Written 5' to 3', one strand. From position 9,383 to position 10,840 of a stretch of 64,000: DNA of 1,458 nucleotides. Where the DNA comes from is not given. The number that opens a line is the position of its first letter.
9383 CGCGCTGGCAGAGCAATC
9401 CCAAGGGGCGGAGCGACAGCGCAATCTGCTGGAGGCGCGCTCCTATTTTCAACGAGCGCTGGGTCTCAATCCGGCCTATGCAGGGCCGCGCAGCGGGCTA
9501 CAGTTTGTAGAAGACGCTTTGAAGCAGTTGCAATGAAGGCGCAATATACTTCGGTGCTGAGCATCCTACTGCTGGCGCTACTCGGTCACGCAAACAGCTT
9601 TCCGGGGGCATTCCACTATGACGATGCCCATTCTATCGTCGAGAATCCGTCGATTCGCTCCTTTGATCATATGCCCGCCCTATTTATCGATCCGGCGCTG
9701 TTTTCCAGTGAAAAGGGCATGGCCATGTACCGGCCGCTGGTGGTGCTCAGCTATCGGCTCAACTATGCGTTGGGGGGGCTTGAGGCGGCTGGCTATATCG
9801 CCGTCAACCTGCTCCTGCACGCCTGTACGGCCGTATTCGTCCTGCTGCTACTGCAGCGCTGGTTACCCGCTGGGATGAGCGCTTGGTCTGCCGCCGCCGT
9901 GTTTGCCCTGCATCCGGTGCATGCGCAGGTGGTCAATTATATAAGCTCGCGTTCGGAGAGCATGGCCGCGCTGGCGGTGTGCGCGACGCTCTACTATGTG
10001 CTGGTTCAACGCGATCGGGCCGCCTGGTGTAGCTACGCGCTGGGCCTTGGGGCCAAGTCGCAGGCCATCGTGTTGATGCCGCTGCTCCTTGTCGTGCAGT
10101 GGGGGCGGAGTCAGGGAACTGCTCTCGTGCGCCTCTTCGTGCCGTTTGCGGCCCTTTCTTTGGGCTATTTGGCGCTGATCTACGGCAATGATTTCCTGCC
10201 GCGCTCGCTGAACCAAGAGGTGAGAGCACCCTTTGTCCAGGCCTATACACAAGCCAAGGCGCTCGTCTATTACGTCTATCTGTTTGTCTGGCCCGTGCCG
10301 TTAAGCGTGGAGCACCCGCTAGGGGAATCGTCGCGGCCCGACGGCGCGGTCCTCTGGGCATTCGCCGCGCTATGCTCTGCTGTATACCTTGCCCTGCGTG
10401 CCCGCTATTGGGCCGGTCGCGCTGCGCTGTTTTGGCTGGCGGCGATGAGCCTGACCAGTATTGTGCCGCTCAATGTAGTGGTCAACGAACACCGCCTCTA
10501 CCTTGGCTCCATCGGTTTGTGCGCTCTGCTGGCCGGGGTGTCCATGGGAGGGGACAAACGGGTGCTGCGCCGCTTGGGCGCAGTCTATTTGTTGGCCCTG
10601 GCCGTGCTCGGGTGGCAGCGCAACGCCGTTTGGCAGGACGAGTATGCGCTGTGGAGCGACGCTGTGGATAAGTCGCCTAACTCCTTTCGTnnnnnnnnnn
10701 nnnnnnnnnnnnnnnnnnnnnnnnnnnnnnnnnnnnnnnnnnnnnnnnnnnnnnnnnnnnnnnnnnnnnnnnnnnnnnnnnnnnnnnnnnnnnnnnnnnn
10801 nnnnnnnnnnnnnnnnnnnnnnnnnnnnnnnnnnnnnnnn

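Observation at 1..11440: Array of at least six head-to-tail paralogs of a TMTC-like GT-C membrane protein fused to TPR domains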

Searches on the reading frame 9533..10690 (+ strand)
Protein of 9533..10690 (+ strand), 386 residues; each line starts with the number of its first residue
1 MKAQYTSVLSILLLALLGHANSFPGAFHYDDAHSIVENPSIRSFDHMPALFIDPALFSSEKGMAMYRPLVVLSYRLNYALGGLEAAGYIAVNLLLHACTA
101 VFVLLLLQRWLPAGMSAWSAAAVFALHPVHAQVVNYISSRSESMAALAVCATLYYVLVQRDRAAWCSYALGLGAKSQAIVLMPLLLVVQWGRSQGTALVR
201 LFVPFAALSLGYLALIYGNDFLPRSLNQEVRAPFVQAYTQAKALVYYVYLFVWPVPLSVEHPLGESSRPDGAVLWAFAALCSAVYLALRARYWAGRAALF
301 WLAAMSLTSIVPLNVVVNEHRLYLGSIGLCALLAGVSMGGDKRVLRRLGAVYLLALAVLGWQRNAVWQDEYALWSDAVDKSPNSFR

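Call 7: search_protein_families(library=pfam, proteins=[window:9533-10650:+], max_evalue=10)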
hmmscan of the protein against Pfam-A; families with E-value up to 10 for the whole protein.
window:9533-10650:+ (372 aa): 0 families

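Call 10: search_solved_structures(query=A1, max_evalue=10, show_alignments=2)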
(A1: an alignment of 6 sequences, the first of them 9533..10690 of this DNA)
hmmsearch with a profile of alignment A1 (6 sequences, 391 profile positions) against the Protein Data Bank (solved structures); distinct sequences matched with E-value up to 10: 0.

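Call 11: find_homologous_proteins(query=window:9533-10690:+, max_evalue=0.00001)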
Query window:9533-10690:+ (386 aa): 269 proteins with E <= 0.00001 among 8000 candidates; the best 120 are listed.
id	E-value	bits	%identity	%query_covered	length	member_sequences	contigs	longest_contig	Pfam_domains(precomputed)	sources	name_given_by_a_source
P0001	1.7e-198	678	82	100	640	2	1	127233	PF25063.1,PF03704.24,PF13431.13,PF23914.2,PF13414.13,PF13176.13,PF13428.13,PF13374.13,PF14559.13,PF13371.13,PF00515.35,PF13424.13,PF13432.13,PF13429.13,PF13181.13,PF07719.24,PF13174.13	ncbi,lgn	-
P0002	4.6e-198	676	82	100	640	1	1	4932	PF25063.1,PF13431.13,PF23914.2,PF13414.13,PF13176.13,PF13428.13,PF13374.13,PF14559.13,PF13371.13,PF00515.35,PF13424.13,PF21033.5,PF13432.13,PF13181.13,PF07719.24,PF13174.13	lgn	-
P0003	9.6e-194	662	99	80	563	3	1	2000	PF25063.1,PF13431.13,PF23914.2,PF13414.13,PF13176.13,PF13428.13,PF25064.2,PF13374.13,PF14559.13,PF13371.13,PF00515.35,PF13424.13,PF13432.13,PF13181.13,PF07719.24,PF13174.13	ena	-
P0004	8.2e-127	442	60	98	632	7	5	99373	PF25063.1,PF13431.13,PF23914.2,PF13414.13,PF13176.13,PF13428.13,PF13374.13,PF14559.13,PF13371.13,PF00515.35,PF13424.13,PF13432.13,PF13181.13,PF07719.24,PF13174.13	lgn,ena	-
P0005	9.0e-124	432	57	100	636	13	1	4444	PF25063.1,PF13431.13,PF23914.2,PF13414.13,PF13176.13,PF13428.13,PF13374.13,PF07721.21,PF14559.13,PF13371.13,PF00515.35,PF12895.14,PF13424.13,PF21033.5,PF13432.13,PF13429.13,PF13181.13,PF07719.24,PF13174.13,PF20308.5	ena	-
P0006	6.0e-120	419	55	100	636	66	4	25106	PF25063.1,PF13431.13,PF23914.2,PF13414.13,PF13176.13,PF13428.13,PF13374.13,PF14559.13,PF13371.13,PF00515.35,PF12895.14,PF13424.13,PF13432.13,PF13181.13,PF07719.24,PF13174.13,PF20308.5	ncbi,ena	-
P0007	3.1e-118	413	58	98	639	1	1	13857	PF25063.1,PF13431.13,PF23914.2,PF13414.13,PF13176.13,PF13428.13,PF13374.13,PF14559.13,PF13371.13,PF00515.35,PF12895.14,PF13424.13,PF13432.13,PF13181.13,PF07719.24,PF13174.13,PF20308.5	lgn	-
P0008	1.5e-117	411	57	98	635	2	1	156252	PF25063.1,PF13431.13,PF23914.2,PF13414.13,PF13176.13,PF13428.13,PF13374.13,PF07721.21,PF14559.13,PF13371.13,PF00515.35,PF12895.14,PF13424.13,PF21033.5,PF13432.13,PF13181.13,PF07719.24,PF13174.13,PF20308.5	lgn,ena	-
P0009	6.0e-117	409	58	98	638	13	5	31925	PF25063.1,PF03704.24,PF13431.13,PF23914.2,PF13414.13,PF13176.13,PF13428.13,PF13374.13,PF14559.13,PF13371.13,PF00515.35,PF12895.14,PF13424.13,PF21033.5,PF13432.13,PF13181.13,PF07719.24,PF13174.13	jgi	jgi:protein O-mannosyl-transferase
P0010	8.2e-117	409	55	100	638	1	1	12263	PF25063.1,PF13431.13,PF23914.2,PF13414.13,PF13176.13,PF13428.13,PF13374.13,PF14559.13,PF13371.13,PF00515.35,PF13424.13,PF13432.13,PF13181.13,PF07719.24,PF13174.13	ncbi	-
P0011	1.3e-114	402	55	98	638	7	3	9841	PF25063.1,PF13431.13,PF23914.2,PF13414.13,PF13176.13,PF13428.13,PF13374.13,PF14559.13,PF13371.13,PF00515.35,PF12895.14,PF13424.13,PF13432.13,PF13181.13,PF07719.24,PF13174.13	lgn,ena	-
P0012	3.0e-111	390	54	98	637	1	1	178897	PF25063.1,PF03704.24,PF13431.13,PF23914.2,PF13414.13,PF13176.13,PF13428.13,PF13374.13,PF07721.21,PF14559.13,PF13371.13,PF00515.35,PF12895.14,PF13424.13,PF13432.13,PF13181.13,PF07719.24,PF13174.13,PF20308.5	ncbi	-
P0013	1.9e-93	332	51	98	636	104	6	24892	PF13431.13,PF23914.2,PF13414.13,PF13176.13,PF13428.13,PF13374.13,PF14559.13,PF13371.13,PF00515.35,PF13424.13,PF13432.13,PF13181.13,PF07719.24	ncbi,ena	-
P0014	1.1e-86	310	48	100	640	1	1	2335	PF25063.1,PF13431.13,PF23914.2,PF13414.13,PF13176.13,PF13428.13,PF13374.13,PF07721.21,PF14559.13,PF24575.2,PF13371.13,PF00515.35,PF12895.14,PF13424.13,PF13432.13,PF13181.13,PF07719.24,PF13174.13,PF20308.5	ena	-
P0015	2.3e-86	309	48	100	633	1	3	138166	PF25063.1,PF13431.13,PF23914.2,PF13414.13,PF13176.13,PF13428.13,PF13374.13,PF14559.13,PF13371.13,PF17874.8,PF00515.35,PF13424.13,PF21033.5,PF13432.13,PF13181.13,PF07719.24,PF13174.13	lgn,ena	-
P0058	1.3e-56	211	39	99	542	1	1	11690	PF13431.13,PF23914.2,PF13414.13,PF13176.13,PF13428.13,PF13374.13,PF14559.13,PF13371.13,PF00515.35,PF13424.13,PF21033.5,PF13432.13,PF13181.13,PF07719.24,PF13174.13,PF13231.13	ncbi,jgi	jgi:tetratricopeptide (TPR) repeat protein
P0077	2.2e-54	203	37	94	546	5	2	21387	PF13431.13,PF23914.2,PF13414.13,PF02366.25,PF13176.13,PF13428.13,PF13374.13,PF14559.13,PF13371.13,PF00515.35,PF12895.14,PF13424.13,PF13432.13,PF13181.13,PF07719.24,PF13174.13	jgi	jgi:tetratricopeptide (TPR) repeat protein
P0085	1.8e-53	200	40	94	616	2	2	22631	PF13431.13,PF13414.13,PF02366.25,PF13176.13,PF13428.13,PF13374.13,PF14559.13,PF24575.2,PF00515.35,PF12895.14,PF13424.13,PF13432.13,PF13181.13,PF07719.24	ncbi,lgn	-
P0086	1.9e-53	200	41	95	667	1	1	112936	PF25063.1,PF13431.13,PF23914.2,PF13414.13,PF13176.13,PF13428.13,PF13374.13,PF07721.21,PF14559.13,PF24575.2,PF13371.13,PF00515.35,PF13424.13,PF21033.5,PF13432.13,PF13429.13,PF13181.13,PF07719.24,PF13174.13,PF13231.13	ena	-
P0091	9.5e-53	198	38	97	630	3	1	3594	PF03704.24,PF13431.13,PF23914.2,PF13414.13,PF13176.13,PF13428.13,PF13374.13,PF14559.13,PF13371.13,PF00515.35,PF13424.13,PF21033.5,PF13432.13,PF13429.13,PF13181.13,PF07719.24,PF13174.13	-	-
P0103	6.3e-51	192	40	96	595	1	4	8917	PF13414.13,PF02366.25,PF00515.35,PF13424.13,PF13176.13,PF13432.13,PF13428.13,PF13181.13,PF07719.24,PF13374.13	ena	-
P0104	6.7e-51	192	38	86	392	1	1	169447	PF02366.25,PF13231.13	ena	-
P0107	9.6e-51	191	38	94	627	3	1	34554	PF13431.13,PF23914.2,PF13414.13,PF13176.13,PF13428.13,PF14559.13,PF00515.35,PF13424.13,PF21033.5,PF13432.13,PF13181.13,PF07719.24,PF13174.13,PF13231.13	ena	-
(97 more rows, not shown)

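Call 15: find_encoding_contigs(protein=P0001, flank=10000, max_places=3)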
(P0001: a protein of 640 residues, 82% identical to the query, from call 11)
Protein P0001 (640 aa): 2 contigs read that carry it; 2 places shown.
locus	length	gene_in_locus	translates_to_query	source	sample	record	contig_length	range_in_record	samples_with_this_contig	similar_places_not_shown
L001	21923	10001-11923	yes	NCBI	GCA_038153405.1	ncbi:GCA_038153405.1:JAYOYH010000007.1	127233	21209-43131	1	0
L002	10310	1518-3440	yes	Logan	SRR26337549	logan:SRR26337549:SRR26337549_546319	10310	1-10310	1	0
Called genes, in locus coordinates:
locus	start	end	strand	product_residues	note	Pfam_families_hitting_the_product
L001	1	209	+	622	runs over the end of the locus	PF13414:TPR_11, PF13424:TPR_12, PF14559:TPR_19 (weak), PF00515:TPR_1, PF13424:TPR_12, PF14559:TPR_19, PF13424:TPR_12 (weak), PF13432:TPR_16 (weak), +6 more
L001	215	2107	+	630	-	PF13414:TPR_11 (weak), PF14559:TPR_19, PF13432:TPR_16 (weak), PF13414:TPR_11 (weak), PF13424:TPR_12, PF13432:TPR_16 (weak), PF00515:TPR_1, PF14559:TPR_19, +10 more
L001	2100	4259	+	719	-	PF13424:TPR_12 (weak), PF00515:TPR_1 (weak), PF07719:TPR_2 (weak), PF13414:TPR_11 (weak), PF00515:TPR_1 (weak), PF07719:TPR_2 (weak), PF13428:TPR_14 (weak), PF14559:TPR_19 (weak), +12 more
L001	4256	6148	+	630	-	PF00515:TPR_1 (faint), PF13176:TPR_7 (faint), PF13428:TPR_14 (faint), PF23914:TPR_CcmH_CycH (faint), PF13424:TPR_12 (weak), PF13432:TPR_16, PF14559:TPR_19 (weak), PF07719:TPR_2 (weak), +5 more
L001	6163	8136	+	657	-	PF13424:TPR_12 (faint), PF13428:TPR_14 (faint), PF24575:TPR_Slam (faint), PF00515:TPR_1 (faint), PF07719:TPR_2 (faint), PF13431:TPR_17 (faint), PF13432:TPR_16, PF14559:TPR_19 (weak), +4 more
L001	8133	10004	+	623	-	PF13414:TPR_11 (weak), PF13424:TPR_12 (weak), PF13431:TPR_17 (weak), PF13432:TPR_16, PF14559:TPR_19 (weak), PF23914:TPR_CcmH_CycH (weak), PF00515:TPR_1, PF07719:TPR_2, +4 more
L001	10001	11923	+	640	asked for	PF13432:TPR_16 (weak), PF25063:ARM_TT21_C (weak), PF00515:TPR_1 (weak), PF07719:TPR_2 (weak), PF13414:TPR_11 (weak), PF13432:TPR_16, PF00515:TPR_1 (weak), PF14559:TPR_19, +13 more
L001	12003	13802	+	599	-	PF00009:GTP_EFTU, PF03144:GTP_EFTU_D2, PF00679:EFG_C, PF06421:LepA_C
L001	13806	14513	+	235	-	PF10502:Peptidase_S26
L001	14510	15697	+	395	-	PF04055:Radical_SAM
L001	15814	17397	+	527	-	PF02563:Poly_export, PF22461:SLBB_2 (faint), PF10531:SLBB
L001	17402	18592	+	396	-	PF02706:Wzz, PF13807:GNVR (faint)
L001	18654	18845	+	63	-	-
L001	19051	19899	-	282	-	PF00140:Sigma70_r1_2, PF04542:Sigma70_r2, PF04539:Sigma70_r3, PF04545:Sigma70_r4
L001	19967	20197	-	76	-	-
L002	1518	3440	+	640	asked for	PF13432:TPR_16 (weak), PF25063:ARM_TT21_C (weak), PF00515:TPR_1 (weak), PF07719:TPR_2 (weak), PF13414:TPR_11 (weak), PF13432:TPR_16, PF00515:TPR_1 (weak), PF14559:TPR_19, +13 more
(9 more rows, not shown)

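Call 20: search_solved_structures(query=A2, max_evalue=10)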
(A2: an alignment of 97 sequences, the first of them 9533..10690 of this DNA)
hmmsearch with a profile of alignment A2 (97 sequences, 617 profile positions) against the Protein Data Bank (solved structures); distinct sequences matched with E-value up to 10: 584 (the best 60 are shown).
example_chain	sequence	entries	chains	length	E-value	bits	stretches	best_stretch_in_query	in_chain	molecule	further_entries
9qhb_A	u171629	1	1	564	5.9e-183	613.1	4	396-573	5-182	Engineered tetratricopeptide repeat protein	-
7yea_A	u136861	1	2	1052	1.7e-94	320.9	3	394-578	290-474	UDP-N-acetylglucosamine--peptide N-acetylglucosaminyltransferase 110 kDa subunit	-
8bu0_A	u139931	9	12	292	5.6e-93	315.9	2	396-572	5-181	Consensus tetratricopeptide repeat protein | Crystal structure of an 8-repeat consensus TPR superhelix with Zinc. | Monomer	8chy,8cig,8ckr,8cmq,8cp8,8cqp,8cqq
7yeh_B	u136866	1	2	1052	1.9e-90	307.6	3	394-578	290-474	UDP-N-acetylglucosamine--peptide N-acetylglucosaminyltransferase 110 kDa subunit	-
9qhc_A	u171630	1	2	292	6.2e-90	305.9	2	396-572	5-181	Engineered tetratricopeptide repeat protein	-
7ntf_A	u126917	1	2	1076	3.1e-87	297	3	394-578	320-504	Isoform 1 of UDP-N-acetylglucosamine--peptide N-acetylglucosaminyltransferase 110 kDa subu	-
1w3b_A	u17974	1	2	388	1.5e-75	258.4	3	389-556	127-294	UDP-N-ACETYLGLUCOSAMINE--PEPTIDE N-ACETYLGLUCOSAMINYLTRANSFERASE 110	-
6eou_A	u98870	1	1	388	3.2e-75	257.3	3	389-556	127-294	UDP-N-acetylglucosamine--peptide N-acetylglucosaminyltransferase 110 kDa subunit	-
7y4i_A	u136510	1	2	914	9.7e-65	222.7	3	399-572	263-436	Probable UDP-N-acetylglucosamine--peptide N-acetylglucosaminyltransferase SPINDLY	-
8dtf_A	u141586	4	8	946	1.3e-64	222.3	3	399-572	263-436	Probable UDP-N-acetylglucosamine--peptide N-acetylglucosaminyltransferase SPINDLY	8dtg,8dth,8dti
7qdr_B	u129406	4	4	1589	1.7e-60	208.6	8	411-599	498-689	Tetratricopeptide repeat protein 37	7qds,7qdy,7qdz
9g8o_B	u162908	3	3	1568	3.3e-60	207.7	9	410-599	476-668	Superkiller complex protein 3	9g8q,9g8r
6vbu_4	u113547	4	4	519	3.8e-55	191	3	402-596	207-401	Bardet-Biedl syndrome 4 protein homolog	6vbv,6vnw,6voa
9eh1_Q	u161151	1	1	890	4.3e-51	177.6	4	431-541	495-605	RNA polymerase-associated protein CTR9 homolog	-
7oop_S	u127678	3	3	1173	2.1e-50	175.3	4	402-541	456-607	RNA polymerase-associated protein CTR9 homolog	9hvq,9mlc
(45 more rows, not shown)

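Call 27: find_encoding_contigs(protein=P0091, flank=10000, max_places=4)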
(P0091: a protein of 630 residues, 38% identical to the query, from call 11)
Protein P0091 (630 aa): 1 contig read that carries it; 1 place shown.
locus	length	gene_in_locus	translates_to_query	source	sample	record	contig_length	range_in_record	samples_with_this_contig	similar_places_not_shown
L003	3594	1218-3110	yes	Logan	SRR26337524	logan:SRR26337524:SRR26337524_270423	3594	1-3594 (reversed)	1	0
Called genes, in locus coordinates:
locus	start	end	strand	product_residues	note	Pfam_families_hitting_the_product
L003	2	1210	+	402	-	?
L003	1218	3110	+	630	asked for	PF14559:TPR_19, PF13432:TPR_16 (weak), PF13414:TPR_11 (weak), PF13424:TPR_12 (weak), PF13429:TPR_15 (weak), PF00515:TPR_1 (weak), PF13424:TPR_12, PF00515:TPR_1, +14 more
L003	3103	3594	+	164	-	?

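Call 29: find_related_loci(query=A1, collection=genome_contigs, flank=10000)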
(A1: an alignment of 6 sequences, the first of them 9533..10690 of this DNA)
Query A1 (386 aa) in genome_contigs; peptide patterns used: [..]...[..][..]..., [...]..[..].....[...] (x = any residue, [..] = any of these).
143 stretches matched a pattern; 136 encode a relative of the query (tblastn E <= 1e-3); the best 80 are kept; 66 distinct loci.
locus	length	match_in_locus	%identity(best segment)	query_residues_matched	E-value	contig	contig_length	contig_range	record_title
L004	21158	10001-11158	82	1-386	0e+0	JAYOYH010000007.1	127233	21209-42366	MAG: Gemmatimonadota bacterium isolate 139562_S163_rosella_bins.tsv.035 NODE_76_length_127233_cov_8.463319, whole genome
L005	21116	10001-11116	60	10-386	5e-128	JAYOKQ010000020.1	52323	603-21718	MAG: Gemmatimonadota bacterium isolate 139572_S173_metabat_bins_2.tsv.085 NODE_507_length_52323_cov_5.379754, whole geno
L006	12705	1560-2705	55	1-386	6e-122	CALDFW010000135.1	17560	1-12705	MAG: uncultured bacterium isolate S1_Bin_Bin_74_sub_1 genome assembly, contig: c_000001535871, whole genome shotgun sequ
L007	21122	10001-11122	51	10-386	1e-101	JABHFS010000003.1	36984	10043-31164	MAG: Gemmatimonadetes bacterium isolate SI037_bin186 k141_10055, whole genome shotgun sequence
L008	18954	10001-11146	55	1-386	8e-123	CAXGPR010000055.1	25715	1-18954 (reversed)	MAG TPA_asm: uncultured bacterium isolate ERR594296_concoct_150 genome assembly, contig: ERZ8733628.1939, whole genome s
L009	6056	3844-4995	48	9-386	1e-94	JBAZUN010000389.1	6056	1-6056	MAG: Candidatus Latescibacterota bacterium isolate SO_2017_GW1_23 NODE_49542_length_6056_cov_0.769438_OW334_2017, whole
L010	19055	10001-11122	49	10-386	5e-90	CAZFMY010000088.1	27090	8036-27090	MAG TPA_asm: uncultured Gemmatimonadaceae bacterium isolate SRP077602_co9_658 genome assembly, contig: NODE_1853_length_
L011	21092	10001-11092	48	21-386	1e-80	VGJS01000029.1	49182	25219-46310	MAG: Candidatus Handelsmanbacteria bacterium isolate K_DeepCast_65m_m1_133 K_DeepCast_65m_m1_133_Ga0194128_10001046, who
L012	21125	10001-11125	44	19-386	1e-79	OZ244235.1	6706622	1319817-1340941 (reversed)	MAG: Candidatus Latescibacterota bacterium isolate e5868d62-61ad-4724-99e8-9c09e4b40cf9 genome assembly, chromosome: 1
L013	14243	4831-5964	40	7-386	2e-77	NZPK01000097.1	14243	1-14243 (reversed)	MAG: Gemmatimonadetes bacterium isolate EAC654 93760, whole genome shotgun sequence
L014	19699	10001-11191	43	10-386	3e-78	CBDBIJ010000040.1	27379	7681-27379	MAG: Candidatus Latescibacterota bacterium isolate 383e7f3d-1f06-43b0-9266-aeaa514c4c2e genome assembly, contig: contig_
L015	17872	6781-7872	48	21-386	5e-77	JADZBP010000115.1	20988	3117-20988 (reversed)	MAG: Candidatus Latescibacterota bacterium isolate SJ679 c_000000604089, whole genome shotgun sequence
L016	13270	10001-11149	45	2-386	7e-77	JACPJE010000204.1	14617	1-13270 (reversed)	MAG: Candidatus Latescibacterota bacterium isolate NC_groundwater_459_Ag_B-0.1um_64_11 S34_3B_scaffold_528848, whole gen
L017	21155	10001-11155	43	9-386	6e-77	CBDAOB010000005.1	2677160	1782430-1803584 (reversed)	MAG: Candidatus Latescibacterota bacterium isolate ee734ac6-3c8f-4045-9bd6-bb64be60b199 genome assembly, contig: contig_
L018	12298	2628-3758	44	9-386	2e-76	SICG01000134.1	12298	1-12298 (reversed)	MAG: Candidatus Latescibacterota bacterium isolate Baikal-deep-G198 BACOMB-C24916, whole genome shotgun sequence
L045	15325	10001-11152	43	1-386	1e-71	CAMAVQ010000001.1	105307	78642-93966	MAG: Gemmatimonas phototrophica isolate MaH-09apr19-249 genome assembly, contig: MaH-09apr19-C240, whole genome shotgun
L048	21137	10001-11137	40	14-381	5e-58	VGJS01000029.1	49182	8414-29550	MAG: Candidatus Handelsmanbacteria bacterium isolate K_DeepCast_65m_m1_133 K_DeepCast_65m_m1_133_Ga0194128_10001046, who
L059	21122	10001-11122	40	26-386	3e-54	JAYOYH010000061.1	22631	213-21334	MAG: Gemmatimonadota bacterium isolate 139562_S163_rosella_bins.tsv.035 NODE_2201_length_22631_cov_9.368710, whole genom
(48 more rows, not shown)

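Call 30: predict_structure(alignment_id=A2)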
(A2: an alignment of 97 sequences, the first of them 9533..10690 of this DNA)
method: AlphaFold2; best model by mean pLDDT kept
length: 386 residues; sequences in the alignment: 97
mean_pLDDT: 95.5   pTM: 0.94
mean pLDDT of the five models: 95.5, 94.9, 94.7, 94.2, 93.7
residues with pLDDT >= 90: 351; 70-90: 33; 50-70: 2; < 50: 0
segments of 3 or more residues with pLDDT < 50: none
pLDDT, mean of each block of 10 residues (from residue 1): 93 98 96 97 96 97 96 98 98 99 97 89 98 98 98 98 98 98 96 93 98 97 93 95 98 97 96 98 94 92 95 89 98 80 91 98 98 97 89
secondary structure, 60 per line:
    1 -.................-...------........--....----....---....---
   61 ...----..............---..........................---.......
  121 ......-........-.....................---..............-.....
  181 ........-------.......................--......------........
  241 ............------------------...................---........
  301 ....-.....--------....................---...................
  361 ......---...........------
elements in order: H2-18 H29-36 H39-42 H47-50 H54-57 H68-81 H85-110 H114-126 H128-135 H137-157 H161-174 H176-188 H196-218 H221-226 H233-252 H271-289 H293-304 H306-310 H319-338 H342-366 H370-380
